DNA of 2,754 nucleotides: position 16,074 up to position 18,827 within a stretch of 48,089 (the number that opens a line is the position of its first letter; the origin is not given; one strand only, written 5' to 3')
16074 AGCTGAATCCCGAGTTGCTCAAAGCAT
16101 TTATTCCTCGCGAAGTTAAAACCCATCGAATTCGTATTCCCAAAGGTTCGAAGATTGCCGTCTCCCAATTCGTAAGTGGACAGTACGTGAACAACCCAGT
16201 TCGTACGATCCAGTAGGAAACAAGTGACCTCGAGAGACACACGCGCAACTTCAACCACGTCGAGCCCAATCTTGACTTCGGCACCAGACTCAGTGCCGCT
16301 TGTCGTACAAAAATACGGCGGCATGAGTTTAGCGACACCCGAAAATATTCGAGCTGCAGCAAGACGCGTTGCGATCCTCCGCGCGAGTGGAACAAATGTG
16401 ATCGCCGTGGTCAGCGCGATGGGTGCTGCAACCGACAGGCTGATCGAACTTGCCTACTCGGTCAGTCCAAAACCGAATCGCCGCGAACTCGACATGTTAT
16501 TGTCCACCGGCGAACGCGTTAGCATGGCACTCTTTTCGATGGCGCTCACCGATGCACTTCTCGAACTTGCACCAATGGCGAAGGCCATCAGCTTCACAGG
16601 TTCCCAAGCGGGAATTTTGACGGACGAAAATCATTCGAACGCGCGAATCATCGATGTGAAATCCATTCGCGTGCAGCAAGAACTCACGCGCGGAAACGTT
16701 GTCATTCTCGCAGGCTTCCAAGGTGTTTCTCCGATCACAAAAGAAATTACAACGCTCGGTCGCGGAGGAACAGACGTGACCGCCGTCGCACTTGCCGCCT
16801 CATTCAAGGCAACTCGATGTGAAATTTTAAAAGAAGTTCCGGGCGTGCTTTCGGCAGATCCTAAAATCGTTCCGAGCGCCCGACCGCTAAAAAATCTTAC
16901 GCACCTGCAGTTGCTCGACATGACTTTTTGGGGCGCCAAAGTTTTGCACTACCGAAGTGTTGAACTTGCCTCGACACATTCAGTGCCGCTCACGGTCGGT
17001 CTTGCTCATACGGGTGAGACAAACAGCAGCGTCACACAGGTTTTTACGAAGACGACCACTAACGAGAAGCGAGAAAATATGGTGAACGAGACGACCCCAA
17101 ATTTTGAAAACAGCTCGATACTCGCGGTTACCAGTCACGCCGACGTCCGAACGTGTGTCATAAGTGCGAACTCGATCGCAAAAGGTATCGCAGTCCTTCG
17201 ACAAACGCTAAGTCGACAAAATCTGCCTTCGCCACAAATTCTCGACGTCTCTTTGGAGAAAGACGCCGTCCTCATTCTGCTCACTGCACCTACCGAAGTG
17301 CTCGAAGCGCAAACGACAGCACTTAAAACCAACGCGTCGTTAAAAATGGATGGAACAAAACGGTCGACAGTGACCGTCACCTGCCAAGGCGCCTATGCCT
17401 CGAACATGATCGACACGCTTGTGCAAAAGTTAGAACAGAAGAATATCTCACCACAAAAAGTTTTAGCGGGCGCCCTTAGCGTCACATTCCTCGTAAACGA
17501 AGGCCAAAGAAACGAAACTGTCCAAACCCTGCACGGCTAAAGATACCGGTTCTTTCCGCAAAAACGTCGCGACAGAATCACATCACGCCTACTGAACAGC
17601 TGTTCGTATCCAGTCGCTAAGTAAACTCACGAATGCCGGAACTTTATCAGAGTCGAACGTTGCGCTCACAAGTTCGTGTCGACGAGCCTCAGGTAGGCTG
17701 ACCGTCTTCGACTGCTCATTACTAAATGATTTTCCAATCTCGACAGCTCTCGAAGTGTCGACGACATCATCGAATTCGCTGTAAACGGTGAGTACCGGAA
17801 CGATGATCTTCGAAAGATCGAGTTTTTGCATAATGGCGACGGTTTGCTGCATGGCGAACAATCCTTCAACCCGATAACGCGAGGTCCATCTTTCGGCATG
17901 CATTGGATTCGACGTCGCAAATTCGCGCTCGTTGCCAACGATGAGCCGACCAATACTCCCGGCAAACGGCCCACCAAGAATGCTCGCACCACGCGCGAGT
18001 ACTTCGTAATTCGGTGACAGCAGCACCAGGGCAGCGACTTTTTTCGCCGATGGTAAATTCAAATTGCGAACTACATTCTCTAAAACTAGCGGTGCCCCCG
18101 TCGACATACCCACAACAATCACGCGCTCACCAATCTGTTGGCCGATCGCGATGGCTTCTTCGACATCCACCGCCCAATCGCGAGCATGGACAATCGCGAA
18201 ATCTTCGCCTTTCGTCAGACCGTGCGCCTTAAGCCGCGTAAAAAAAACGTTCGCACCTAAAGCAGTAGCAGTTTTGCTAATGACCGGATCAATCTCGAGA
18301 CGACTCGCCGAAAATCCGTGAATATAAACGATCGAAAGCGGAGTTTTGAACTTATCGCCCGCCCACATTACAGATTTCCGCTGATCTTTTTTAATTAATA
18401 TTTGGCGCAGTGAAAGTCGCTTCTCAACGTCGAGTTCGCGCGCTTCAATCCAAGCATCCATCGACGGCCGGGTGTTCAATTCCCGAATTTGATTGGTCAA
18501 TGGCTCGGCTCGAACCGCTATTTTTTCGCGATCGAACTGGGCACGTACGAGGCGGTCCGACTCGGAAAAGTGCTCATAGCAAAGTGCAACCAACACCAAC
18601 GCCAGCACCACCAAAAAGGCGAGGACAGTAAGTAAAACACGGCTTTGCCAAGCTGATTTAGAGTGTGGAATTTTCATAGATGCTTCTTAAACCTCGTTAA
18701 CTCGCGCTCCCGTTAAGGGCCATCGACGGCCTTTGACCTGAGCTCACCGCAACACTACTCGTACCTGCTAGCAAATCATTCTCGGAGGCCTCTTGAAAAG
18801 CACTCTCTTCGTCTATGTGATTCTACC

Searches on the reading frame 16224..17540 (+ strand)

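Call 85: search_protein_families(library=pfam, proteins=[window:16224-17540:+], max_evalue=0.00001)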
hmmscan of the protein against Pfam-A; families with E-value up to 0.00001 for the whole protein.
window:16224-17540:+ (438 aa): 1 family
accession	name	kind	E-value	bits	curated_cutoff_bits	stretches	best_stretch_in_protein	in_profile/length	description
PF00696.33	AA_kinase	-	6.8e-41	141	24.9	1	26-257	2-231/234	Amino acid kinase family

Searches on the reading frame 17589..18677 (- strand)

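Call 85: search_protein_families(library=pfam, proteins=[window:17589-18677:-], max_evalue=0.00001)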
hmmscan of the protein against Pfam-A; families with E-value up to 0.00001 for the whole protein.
window:17589-18677:- (362 aa): 2 families
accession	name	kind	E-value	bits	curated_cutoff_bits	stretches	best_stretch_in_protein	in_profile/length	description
PF12146.15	Hydrolase_4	-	8.5e-10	38.8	27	1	116-337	7-235/239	Serine aminopeptidase, S33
PF12697.13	Abhydrolase_6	-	1.8e-08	35.8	26.3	1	116-306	1-179/217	Alpha/beta hydrolase family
